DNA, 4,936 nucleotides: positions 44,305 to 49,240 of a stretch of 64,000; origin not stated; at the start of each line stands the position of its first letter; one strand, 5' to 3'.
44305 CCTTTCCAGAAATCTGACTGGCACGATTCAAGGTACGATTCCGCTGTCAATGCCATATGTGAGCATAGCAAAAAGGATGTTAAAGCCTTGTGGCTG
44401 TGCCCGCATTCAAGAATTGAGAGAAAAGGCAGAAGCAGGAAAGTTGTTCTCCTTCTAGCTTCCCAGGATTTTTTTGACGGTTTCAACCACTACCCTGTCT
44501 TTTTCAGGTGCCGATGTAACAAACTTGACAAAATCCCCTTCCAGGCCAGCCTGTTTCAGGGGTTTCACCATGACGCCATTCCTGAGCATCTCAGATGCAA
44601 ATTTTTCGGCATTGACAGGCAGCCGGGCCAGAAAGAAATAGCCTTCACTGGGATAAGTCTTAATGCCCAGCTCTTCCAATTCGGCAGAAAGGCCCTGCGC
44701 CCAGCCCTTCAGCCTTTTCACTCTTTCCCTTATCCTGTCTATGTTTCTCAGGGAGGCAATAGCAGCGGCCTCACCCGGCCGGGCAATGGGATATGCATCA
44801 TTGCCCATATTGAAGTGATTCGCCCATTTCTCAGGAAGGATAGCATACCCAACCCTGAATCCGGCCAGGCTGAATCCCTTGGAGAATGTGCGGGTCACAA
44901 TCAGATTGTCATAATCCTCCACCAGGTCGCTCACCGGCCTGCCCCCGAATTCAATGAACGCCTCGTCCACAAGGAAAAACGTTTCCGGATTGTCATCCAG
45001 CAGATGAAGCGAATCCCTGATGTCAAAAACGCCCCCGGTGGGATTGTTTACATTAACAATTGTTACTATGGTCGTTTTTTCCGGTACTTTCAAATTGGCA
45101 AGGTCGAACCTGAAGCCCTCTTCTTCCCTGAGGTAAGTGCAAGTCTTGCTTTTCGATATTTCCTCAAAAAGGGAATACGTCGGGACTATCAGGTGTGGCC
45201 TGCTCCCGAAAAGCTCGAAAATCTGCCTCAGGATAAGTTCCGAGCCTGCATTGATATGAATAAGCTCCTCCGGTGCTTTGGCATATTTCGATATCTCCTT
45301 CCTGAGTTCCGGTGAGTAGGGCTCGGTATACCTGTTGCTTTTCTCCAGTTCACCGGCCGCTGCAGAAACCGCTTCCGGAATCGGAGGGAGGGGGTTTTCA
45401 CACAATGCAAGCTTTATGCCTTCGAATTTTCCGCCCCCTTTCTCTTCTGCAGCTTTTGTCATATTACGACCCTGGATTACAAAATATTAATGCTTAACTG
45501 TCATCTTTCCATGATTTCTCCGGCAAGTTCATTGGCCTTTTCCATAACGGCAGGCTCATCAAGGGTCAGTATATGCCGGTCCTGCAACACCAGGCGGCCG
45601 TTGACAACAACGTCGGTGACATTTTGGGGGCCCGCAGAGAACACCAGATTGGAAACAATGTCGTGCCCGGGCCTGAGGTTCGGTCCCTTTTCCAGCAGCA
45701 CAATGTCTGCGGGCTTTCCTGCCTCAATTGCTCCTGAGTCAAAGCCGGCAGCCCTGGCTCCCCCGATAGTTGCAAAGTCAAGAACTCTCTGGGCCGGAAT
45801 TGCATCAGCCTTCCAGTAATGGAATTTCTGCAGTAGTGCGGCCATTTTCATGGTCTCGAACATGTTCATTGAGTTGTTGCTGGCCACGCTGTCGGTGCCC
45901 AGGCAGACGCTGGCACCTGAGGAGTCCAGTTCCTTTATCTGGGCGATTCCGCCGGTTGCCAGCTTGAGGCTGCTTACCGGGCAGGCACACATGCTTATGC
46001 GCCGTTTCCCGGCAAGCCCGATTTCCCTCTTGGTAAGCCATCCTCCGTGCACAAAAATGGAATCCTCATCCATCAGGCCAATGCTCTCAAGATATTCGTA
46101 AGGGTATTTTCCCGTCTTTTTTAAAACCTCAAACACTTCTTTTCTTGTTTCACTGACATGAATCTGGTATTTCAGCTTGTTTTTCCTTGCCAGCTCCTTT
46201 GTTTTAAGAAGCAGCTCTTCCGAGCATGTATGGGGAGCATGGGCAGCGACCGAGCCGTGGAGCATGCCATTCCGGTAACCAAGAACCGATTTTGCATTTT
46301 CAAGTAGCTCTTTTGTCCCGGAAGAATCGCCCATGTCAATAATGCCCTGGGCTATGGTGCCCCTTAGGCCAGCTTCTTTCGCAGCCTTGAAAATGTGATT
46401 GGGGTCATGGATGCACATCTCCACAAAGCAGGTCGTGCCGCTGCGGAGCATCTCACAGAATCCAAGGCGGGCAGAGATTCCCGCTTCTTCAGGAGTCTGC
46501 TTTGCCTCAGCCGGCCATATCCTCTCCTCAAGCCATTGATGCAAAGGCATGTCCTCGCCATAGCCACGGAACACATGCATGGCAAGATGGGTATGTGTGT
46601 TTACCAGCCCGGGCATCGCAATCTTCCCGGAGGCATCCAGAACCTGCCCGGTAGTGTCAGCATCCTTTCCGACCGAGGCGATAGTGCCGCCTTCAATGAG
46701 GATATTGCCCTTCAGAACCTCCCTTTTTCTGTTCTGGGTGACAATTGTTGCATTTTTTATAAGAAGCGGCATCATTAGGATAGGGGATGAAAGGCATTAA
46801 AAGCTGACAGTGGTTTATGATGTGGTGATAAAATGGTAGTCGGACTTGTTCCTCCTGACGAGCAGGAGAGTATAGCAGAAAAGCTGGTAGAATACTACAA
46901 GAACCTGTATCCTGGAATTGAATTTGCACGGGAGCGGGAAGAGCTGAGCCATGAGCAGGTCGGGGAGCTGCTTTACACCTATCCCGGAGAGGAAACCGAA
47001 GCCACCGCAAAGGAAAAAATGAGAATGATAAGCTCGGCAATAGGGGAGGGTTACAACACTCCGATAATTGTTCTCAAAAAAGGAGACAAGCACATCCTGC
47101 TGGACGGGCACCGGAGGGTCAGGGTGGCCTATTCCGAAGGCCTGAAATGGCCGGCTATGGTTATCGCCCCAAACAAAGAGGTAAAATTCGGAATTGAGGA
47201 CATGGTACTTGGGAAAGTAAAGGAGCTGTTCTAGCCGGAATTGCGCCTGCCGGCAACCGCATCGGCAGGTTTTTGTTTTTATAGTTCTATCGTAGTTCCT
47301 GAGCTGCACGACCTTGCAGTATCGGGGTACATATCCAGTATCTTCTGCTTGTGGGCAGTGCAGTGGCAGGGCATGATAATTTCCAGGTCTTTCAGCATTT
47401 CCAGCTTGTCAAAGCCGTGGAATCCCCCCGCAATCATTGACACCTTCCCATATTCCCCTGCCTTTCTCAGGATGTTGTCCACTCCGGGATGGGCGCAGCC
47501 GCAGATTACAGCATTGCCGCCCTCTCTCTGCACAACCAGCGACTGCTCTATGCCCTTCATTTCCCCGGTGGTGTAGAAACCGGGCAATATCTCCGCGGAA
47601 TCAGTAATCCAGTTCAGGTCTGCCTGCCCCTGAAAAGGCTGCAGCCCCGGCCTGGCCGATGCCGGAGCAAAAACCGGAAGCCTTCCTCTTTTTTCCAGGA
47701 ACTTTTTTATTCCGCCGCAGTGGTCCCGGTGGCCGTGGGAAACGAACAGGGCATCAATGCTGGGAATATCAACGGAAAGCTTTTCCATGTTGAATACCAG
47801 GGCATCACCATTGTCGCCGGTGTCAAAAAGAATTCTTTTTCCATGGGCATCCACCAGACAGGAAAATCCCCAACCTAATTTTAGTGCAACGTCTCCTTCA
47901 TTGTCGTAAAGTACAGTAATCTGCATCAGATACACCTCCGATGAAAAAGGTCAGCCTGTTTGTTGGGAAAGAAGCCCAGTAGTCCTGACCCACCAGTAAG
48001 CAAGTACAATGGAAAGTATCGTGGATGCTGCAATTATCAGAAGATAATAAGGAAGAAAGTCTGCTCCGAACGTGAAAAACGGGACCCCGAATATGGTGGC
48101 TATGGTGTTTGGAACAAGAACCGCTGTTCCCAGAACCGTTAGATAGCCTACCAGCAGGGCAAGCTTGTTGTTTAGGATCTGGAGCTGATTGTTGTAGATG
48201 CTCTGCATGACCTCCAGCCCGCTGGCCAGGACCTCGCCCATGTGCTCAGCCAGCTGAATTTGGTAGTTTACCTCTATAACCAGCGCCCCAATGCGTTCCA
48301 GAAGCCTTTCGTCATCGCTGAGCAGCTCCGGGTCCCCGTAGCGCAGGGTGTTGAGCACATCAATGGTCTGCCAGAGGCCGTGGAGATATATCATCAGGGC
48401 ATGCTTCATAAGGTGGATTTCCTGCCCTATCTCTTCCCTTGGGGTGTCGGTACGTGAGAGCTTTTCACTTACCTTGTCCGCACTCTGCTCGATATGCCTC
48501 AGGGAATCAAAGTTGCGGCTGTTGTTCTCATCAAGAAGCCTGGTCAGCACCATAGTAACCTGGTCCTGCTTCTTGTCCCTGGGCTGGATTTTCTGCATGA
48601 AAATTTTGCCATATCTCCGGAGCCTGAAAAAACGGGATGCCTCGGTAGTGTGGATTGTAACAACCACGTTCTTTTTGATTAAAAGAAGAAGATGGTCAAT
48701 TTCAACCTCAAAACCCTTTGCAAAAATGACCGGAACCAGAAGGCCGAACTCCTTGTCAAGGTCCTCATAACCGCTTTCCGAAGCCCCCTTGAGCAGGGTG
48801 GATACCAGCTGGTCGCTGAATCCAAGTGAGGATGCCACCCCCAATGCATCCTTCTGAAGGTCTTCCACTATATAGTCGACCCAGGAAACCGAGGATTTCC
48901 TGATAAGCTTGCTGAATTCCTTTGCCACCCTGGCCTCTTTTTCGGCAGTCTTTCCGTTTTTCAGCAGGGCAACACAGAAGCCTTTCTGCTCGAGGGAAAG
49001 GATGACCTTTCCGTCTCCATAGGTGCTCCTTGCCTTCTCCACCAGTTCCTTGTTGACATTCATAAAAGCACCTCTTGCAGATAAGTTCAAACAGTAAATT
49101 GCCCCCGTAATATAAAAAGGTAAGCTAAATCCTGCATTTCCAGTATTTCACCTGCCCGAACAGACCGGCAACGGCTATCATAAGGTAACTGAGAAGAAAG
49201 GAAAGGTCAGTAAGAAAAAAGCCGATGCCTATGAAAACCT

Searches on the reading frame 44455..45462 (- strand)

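Call 88: search_protein_families(library=pfam, proteins=[window:44455-45462:-], max_evalue=0.00001)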
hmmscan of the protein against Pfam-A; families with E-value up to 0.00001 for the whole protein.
window:44455-45462:- (335 aa): 1 family
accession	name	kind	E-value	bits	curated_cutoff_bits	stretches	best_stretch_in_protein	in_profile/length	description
PF00155.27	Aminotran_1_2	-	1.2e-37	130.4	19.7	1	16-310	4-341/361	Aminotransferase class I and II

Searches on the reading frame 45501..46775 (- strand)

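Call 88: search_protein_families(library=pfam, proteins=[window:45501-46775:-], max_evalue=0.00001)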
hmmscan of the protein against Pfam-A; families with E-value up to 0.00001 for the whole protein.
window:45501-46775:- (424 aa): 2 families
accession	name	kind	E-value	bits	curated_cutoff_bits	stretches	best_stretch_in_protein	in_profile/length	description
PF01979.26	Amidohydro_1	-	3.5e-67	227.5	25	1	52-396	1-345/345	Amidohydrolase family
PF07969.17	Amidohydro_3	-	1.8e-20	74.3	29.7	1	110-396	195-471/472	Amidohydrolase family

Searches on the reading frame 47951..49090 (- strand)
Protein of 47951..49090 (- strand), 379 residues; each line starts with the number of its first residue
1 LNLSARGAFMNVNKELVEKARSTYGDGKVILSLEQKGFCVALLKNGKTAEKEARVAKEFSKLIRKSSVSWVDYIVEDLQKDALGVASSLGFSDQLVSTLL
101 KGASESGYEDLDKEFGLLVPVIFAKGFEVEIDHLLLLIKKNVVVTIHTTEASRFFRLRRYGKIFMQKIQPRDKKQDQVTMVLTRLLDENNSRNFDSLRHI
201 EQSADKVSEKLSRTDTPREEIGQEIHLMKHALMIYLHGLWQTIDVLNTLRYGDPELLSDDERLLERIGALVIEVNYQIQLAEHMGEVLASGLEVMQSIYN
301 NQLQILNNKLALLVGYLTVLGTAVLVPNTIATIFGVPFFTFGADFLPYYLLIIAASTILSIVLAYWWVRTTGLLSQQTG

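Call 88: search_protein_families(library=pfam, proteins=[window:47951-49090:-], max_evalue=0.00001)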
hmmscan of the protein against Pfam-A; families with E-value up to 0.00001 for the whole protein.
window:47951-49090:- (379 aa): 1 family
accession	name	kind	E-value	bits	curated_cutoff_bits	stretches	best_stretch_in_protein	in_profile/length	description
PF01544.23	CorA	-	6e-30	105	27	1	67-369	3-291/292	CorA-like Mg2+ transporter protein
